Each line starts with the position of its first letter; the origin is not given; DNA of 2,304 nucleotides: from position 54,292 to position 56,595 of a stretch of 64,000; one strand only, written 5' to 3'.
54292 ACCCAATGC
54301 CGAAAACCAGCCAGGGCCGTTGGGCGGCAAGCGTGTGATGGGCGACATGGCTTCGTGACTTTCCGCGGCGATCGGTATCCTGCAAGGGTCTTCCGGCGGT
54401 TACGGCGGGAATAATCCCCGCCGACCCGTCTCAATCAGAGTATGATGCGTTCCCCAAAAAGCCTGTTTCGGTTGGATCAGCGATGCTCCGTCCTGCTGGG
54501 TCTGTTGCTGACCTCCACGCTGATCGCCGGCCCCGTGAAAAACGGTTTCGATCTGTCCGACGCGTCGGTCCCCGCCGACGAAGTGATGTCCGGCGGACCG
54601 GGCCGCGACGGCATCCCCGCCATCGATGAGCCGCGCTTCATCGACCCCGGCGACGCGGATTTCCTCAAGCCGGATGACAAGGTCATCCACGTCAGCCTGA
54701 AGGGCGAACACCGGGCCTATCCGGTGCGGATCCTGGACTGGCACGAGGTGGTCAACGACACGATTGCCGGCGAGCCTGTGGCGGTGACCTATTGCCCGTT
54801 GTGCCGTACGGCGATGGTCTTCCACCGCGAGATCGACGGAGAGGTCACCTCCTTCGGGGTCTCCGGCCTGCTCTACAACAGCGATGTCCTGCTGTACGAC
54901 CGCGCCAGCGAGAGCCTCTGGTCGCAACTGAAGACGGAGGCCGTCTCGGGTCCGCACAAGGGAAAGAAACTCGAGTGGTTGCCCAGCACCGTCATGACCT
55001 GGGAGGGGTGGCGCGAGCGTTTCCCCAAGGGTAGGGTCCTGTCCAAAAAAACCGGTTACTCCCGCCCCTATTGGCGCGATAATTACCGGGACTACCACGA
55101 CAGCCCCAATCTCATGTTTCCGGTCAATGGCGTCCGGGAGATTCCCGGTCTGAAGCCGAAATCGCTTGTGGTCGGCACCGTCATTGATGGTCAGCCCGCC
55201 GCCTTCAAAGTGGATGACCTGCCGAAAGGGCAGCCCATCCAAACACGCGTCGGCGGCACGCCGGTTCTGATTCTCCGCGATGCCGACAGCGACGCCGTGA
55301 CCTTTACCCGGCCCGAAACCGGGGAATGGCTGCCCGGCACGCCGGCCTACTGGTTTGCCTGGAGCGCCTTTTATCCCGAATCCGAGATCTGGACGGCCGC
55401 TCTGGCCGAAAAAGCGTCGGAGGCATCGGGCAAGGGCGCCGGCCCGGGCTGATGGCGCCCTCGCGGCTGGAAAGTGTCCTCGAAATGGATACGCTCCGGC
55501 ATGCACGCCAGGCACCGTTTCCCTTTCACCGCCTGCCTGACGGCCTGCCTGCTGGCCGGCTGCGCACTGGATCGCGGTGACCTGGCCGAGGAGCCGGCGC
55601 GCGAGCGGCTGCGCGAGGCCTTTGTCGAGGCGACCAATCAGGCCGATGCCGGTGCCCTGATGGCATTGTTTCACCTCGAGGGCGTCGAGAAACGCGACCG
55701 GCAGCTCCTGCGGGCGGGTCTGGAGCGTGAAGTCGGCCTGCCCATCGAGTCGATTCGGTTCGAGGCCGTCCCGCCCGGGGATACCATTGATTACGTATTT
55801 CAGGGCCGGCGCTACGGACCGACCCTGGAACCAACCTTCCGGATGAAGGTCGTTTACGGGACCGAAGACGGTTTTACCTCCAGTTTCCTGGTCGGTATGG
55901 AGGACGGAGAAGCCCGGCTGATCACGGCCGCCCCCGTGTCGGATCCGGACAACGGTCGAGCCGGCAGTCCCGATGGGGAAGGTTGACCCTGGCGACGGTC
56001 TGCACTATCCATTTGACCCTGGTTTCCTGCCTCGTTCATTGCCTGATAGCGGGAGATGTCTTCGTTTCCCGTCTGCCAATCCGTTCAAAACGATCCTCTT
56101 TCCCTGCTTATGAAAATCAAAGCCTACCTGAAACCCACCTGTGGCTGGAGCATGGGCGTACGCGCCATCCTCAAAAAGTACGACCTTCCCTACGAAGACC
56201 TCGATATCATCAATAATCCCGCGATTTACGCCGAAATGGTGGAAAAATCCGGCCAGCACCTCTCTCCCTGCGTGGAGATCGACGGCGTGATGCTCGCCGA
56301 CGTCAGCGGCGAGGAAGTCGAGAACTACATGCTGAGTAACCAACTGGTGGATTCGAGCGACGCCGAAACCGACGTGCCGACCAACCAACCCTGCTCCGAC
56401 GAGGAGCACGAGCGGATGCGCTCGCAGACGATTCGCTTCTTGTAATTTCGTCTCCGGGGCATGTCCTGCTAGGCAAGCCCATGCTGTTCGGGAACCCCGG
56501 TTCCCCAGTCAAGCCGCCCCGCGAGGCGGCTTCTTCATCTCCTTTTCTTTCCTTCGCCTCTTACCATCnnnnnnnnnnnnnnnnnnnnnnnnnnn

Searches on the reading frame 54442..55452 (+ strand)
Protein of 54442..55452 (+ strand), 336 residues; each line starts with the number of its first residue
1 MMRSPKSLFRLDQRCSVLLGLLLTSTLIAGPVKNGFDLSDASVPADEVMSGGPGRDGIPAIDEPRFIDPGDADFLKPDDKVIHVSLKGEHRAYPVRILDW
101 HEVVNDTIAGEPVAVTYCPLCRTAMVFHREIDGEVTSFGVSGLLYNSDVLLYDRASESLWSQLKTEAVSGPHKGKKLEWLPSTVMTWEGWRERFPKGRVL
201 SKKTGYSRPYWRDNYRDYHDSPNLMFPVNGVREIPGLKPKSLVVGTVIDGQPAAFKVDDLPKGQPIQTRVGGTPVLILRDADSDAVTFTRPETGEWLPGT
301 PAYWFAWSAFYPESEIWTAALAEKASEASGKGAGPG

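Call 31: search_protein_families(library=pfam, proteins=[window:54442-55452:+], max_evalue=0.001)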
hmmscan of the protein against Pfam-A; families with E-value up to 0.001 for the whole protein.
window:54442-55452:+ (336 aa): 1 family
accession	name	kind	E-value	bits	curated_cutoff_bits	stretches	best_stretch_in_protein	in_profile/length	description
PF11376.13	DUF3179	-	4.2e-90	302.6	27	1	55-288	1-233/292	Protein of unknown function (DUF3179)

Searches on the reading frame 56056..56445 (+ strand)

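Call 31: search_protein_families(library=pfam, proteins=[window:56056-56445:+], max_evalue=0.001)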
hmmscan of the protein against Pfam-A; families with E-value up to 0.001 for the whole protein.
window:56056-56445:+ (129 aa): 1 family
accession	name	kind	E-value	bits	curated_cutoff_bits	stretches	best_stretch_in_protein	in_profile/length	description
PF00462.30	Glutaredoxin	-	9.8e-12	45.3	22.9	1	23-78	3-58/60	Glutaredoxin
